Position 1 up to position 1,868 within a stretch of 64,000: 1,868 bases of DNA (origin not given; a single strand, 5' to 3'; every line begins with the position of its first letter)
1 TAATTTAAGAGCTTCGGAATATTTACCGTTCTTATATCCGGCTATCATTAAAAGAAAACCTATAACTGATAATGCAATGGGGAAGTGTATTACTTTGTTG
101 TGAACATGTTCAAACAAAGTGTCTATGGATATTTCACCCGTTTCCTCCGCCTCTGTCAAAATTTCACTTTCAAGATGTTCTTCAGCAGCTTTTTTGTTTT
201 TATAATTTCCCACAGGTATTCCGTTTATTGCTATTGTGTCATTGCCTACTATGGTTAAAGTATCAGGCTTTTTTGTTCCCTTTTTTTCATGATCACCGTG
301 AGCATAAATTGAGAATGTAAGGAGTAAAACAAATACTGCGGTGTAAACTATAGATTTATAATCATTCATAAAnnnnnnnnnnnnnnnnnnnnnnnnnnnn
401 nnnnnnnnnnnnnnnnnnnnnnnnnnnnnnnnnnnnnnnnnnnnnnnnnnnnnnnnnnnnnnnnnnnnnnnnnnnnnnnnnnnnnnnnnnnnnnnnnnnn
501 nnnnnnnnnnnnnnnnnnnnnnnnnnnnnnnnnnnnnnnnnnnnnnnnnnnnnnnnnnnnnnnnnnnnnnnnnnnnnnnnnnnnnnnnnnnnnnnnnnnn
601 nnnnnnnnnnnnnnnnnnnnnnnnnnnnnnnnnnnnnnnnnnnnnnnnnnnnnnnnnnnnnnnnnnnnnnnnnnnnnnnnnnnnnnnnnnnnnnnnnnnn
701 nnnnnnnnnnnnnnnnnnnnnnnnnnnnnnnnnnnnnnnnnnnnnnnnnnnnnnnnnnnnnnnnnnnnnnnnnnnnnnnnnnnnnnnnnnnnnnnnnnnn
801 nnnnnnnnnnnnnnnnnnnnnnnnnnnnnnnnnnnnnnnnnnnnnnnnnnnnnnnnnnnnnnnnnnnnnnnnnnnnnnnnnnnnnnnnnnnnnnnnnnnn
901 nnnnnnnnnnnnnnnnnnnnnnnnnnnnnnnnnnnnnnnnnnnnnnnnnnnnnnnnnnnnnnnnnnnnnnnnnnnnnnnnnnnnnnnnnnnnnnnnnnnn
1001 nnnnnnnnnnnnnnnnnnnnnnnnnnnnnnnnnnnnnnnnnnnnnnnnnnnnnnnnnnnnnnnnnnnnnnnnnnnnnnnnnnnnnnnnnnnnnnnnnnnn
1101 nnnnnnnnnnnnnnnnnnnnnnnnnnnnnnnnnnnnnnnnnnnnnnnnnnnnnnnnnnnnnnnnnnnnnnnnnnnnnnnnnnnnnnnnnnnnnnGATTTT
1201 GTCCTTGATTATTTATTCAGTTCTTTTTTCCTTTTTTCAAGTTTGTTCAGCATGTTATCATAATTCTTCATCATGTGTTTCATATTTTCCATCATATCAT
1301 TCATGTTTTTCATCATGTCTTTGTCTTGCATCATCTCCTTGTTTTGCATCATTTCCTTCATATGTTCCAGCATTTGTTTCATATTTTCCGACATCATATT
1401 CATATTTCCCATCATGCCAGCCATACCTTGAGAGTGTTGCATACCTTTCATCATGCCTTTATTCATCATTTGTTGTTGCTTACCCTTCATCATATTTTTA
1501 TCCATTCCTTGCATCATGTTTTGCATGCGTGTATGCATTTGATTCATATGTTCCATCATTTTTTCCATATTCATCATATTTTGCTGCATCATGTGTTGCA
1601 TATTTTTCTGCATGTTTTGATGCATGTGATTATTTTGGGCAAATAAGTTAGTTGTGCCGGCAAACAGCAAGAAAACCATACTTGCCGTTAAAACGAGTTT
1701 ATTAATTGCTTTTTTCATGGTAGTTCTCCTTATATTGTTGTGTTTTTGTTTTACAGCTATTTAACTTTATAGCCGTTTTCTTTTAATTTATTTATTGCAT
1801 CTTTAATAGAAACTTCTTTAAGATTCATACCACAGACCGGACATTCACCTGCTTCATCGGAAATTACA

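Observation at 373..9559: Cus-type tripartite pump embedded in a ten-gene locus with six extra putative metal-handling proteins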

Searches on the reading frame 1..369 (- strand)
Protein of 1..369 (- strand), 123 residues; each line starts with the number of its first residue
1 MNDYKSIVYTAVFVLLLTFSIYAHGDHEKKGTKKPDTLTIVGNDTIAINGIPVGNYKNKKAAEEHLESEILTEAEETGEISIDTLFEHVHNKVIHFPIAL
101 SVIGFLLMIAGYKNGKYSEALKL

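Call 5: search_protein_families(library=ncbifam, proteins=[window:1-369:-], max_evalue=0.01)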
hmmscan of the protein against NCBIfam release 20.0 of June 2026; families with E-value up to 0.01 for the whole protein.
window:1-369:- (123 aa): 0 families

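Call 8: search_protein_families(library=pfam, proteins=[window:1-369:-], max_evalue=0.001)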
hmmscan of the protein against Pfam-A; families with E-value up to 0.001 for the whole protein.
window:1-369:- (123 aa): 0 families

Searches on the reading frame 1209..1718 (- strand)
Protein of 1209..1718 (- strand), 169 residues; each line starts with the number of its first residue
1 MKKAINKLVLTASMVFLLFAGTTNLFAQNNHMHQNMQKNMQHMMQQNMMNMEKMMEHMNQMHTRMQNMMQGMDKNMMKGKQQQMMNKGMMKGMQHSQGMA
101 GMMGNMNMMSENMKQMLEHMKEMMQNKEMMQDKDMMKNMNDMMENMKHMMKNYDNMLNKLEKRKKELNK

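Call 3: search_protein_families(library=pfam, proteins=[window:1209-1718:-], max_evalue=0.01)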
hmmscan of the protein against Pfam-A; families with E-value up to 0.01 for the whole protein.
window:1209-1718:- (169 aa): 0 families

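Call 5: search_protein_families(library=ncbifam, proteins=[window:1209-1718:-], max_evalue=0.01)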
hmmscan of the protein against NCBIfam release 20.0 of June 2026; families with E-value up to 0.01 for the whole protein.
window:1209-1718:- (169 aa): 1 family
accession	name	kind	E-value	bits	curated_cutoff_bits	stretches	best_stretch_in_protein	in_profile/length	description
TIGR01843.1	type_I_hlyD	subfamily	0.0014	17.7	208.65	1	18-160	126-268/422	HlyD family type I secretion periplasmic adaptor subunit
